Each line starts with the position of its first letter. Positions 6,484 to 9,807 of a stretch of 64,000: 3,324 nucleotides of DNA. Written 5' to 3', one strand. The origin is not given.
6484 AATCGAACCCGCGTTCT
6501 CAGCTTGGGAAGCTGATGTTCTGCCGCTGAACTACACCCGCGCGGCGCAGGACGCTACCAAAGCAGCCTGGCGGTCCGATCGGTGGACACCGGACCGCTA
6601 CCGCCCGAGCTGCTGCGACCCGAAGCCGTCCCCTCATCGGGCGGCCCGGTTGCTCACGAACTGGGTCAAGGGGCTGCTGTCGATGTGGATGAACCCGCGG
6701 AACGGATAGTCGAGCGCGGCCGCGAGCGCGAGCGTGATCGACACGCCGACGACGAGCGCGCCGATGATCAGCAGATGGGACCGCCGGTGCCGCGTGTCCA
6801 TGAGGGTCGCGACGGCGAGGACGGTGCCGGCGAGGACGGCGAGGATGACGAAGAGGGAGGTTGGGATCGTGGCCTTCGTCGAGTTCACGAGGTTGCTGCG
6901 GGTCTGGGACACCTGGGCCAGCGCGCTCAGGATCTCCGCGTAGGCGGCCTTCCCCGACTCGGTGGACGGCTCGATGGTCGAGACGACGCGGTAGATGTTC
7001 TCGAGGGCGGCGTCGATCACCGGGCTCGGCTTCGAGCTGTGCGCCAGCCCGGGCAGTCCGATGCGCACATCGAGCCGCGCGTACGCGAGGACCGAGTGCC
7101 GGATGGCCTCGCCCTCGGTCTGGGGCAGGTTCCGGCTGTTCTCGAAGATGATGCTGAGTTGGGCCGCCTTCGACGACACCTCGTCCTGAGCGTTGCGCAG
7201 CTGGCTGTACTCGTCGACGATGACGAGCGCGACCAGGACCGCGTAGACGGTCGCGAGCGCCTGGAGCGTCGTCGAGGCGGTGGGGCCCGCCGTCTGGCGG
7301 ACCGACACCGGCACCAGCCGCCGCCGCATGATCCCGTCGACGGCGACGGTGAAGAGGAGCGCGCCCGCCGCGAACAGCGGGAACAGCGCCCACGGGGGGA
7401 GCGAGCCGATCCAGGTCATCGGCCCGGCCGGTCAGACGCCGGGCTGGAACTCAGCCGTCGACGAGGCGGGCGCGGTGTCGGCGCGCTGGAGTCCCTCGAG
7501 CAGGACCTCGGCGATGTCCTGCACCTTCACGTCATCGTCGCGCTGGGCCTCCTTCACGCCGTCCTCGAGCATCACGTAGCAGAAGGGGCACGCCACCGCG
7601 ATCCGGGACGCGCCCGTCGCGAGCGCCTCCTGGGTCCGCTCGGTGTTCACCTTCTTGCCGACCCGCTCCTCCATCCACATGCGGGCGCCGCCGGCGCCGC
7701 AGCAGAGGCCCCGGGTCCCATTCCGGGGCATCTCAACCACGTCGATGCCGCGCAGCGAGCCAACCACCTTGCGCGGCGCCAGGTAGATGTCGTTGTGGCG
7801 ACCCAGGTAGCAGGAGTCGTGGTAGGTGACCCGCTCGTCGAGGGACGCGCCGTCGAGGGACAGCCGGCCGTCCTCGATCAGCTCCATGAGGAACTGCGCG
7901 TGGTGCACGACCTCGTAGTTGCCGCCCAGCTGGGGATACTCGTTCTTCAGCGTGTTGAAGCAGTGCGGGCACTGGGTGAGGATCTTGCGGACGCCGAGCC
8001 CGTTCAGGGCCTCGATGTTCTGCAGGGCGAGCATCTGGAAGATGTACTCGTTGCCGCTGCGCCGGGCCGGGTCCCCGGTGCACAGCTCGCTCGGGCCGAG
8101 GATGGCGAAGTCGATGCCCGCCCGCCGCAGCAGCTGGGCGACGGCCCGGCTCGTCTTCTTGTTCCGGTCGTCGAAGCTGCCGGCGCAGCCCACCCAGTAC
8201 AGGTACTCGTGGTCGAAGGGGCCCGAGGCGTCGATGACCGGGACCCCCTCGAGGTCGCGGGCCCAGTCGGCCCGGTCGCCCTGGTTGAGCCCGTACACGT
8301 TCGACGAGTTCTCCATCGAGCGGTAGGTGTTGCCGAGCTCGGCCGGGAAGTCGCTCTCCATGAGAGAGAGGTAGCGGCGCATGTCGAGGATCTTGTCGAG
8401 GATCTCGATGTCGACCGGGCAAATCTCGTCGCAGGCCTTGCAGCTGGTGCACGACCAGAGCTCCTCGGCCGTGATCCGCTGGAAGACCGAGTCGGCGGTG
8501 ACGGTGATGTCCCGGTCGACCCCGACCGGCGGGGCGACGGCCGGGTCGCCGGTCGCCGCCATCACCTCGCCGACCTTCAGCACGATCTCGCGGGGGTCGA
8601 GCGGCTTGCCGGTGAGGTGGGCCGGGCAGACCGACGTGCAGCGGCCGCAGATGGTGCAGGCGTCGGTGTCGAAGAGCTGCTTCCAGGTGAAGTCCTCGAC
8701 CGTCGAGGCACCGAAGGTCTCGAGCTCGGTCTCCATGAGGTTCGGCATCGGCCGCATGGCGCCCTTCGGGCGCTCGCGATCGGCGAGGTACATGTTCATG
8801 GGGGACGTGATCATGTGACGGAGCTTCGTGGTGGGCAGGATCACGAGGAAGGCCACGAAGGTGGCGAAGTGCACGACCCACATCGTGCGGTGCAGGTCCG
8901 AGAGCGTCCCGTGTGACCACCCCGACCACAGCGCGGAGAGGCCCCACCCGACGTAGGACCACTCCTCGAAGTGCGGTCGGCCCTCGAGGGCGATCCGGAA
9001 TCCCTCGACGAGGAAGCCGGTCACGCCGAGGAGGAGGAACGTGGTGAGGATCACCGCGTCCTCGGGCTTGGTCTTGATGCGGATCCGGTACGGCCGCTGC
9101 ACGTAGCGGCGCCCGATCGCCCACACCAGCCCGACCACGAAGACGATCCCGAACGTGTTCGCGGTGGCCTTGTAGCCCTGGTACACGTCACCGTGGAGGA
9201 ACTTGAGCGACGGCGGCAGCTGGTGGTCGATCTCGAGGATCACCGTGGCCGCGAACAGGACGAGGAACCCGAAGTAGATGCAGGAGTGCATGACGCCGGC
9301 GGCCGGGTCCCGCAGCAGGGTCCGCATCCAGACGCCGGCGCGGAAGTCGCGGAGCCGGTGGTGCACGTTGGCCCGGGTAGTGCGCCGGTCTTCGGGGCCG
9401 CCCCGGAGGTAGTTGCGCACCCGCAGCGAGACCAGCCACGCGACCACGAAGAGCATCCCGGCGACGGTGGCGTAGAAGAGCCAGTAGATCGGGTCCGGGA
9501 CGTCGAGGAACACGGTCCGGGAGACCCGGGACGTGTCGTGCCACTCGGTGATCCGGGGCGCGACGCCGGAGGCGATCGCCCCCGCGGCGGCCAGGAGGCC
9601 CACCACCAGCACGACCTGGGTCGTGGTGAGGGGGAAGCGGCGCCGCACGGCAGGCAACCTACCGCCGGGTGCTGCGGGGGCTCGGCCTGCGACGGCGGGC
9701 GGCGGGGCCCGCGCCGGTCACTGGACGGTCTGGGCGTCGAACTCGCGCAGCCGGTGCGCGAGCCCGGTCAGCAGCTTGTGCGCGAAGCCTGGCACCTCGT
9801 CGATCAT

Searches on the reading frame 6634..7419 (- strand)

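Call 71: search_protein_families(library=pfam, proteins=[window:6634-7419:-], max_evalue=0.00001)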
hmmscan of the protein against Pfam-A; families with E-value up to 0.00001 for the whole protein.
window:6634-7419:- (261 aa): 1 family
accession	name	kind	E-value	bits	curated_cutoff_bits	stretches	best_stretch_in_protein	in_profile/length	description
PF14023.12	Bestrophin-like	-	3e-41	141.9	32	1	30-251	11-232/232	Bestrophin-like domain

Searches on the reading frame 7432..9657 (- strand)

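Call 89: search_protein_families(library=pfam, proteins=[window:7432-9657:-], max_evalue=0.00001)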
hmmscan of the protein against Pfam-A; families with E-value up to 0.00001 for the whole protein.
window:7432-9657:- (741 aa): 9 families
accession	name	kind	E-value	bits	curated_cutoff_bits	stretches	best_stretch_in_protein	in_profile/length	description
PF02754.22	CCG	-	3.4e-36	123.6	20.6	2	610-697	1-84/85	Cysteine-rich domain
PF13183.11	Fer4_8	-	3.9e-09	37.3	27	1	332-417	3-68/68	4Fe-4S dicluster domain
PF13187.11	Fer4_9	-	4.4e-08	33.5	27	1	333-416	1-50/52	4Fe-4S dicluster domain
PF13237.11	Fer4_10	-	1e-07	32.2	25.5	1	329-414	4-53/53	4Fe-4S dicluster domain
PF13534.11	Fer4_17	-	1.6e-07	32.2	22.2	0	290-348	15-60/61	4Fe-4S dicluster domain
PF12838.12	Fer4_7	-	6.1e-07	30.3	27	0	328-346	32-50/52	4Fe-4S dicluster domain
PF02665.19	Nitrate_red_gam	-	1.4e-06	28.6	22.9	1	164-291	89-207/217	Nitrate reductase gamma subunit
PF00037.32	Fer4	-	2.6e-06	27.5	21.1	0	329-346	3-20/24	4Fe-4S binding domain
PF12797.12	Fer4_2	-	5.7e-06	26.4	24.5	0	325-346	1-22/22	4Fe-4S binding domain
